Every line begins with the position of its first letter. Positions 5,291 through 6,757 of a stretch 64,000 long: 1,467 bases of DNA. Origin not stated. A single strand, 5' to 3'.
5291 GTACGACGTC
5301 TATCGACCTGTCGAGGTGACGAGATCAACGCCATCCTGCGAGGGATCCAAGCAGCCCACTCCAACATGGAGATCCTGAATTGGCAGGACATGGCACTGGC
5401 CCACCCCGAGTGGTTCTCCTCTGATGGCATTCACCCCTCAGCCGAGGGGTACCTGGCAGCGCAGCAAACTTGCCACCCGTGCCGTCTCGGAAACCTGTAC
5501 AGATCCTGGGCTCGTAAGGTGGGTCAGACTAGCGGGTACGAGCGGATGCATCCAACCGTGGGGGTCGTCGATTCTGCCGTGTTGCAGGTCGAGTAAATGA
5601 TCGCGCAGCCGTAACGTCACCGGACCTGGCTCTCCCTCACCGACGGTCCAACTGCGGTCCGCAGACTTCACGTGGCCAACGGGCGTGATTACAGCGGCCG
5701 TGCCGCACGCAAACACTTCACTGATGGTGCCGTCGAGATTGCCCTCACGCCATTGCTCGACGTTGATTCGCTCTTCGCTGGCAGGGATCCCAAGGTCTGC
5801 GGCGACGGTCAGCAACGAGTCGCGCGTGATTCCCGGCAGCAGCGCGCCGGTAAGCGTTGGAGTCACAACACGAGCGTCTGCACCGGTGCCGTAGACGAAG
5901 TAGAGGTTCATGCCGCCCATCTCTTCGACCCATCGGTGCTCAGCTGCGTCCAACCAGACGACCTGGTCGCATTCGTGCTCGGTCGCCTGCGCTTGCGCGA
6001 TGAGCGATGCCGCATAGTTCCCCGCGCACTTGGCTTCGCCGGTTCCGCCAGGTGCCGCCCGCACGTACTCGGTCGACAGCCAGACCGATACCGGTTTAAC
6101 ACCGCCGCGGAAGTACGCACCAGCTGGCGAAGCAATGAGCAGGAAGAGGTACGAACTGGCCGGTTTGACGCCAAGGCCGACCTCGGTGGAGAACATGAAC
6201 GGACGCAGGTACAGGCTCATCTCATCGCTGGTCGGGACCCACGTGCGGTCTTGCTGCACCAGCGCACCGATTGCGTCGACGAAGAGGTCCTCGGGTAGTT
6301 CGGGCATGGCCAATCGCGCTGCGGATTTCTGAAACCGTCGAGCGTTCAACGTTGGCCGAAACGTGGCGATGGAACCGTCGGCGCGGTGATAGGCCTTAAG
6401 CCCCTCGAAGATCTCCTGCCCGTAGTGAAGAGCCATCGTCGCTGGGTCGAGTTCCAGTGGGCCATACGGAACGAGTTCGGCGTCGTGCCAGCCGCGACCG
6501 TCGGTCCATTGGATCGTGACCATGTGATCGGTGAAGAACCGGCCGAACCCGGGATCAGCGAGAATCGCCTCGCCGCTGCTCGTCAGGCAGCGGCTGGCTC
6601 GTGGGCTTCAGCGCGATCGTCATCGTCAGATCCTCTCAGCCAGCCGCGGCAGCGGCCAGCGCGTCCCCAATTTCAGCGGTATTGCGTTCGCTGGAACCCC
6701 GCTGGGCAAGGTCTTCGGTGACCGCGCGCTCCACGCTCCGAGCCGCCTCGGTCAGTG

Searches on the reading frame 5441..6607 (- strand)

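Call 86: search_protein_families(library=pfam, proteins=[window:5441-6607:-], max_evalue=0.001)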
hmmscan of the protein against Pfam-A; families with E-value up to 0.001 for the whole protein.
window:5441-6607:- (389 aa): 1 family
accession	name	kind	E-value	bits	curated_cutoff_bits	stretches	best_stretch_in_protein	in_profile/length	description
PF01063.24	Aminotran_4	-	7.8e-28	98.3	28.5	1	66-311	2-221/223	Amino-transferase class IV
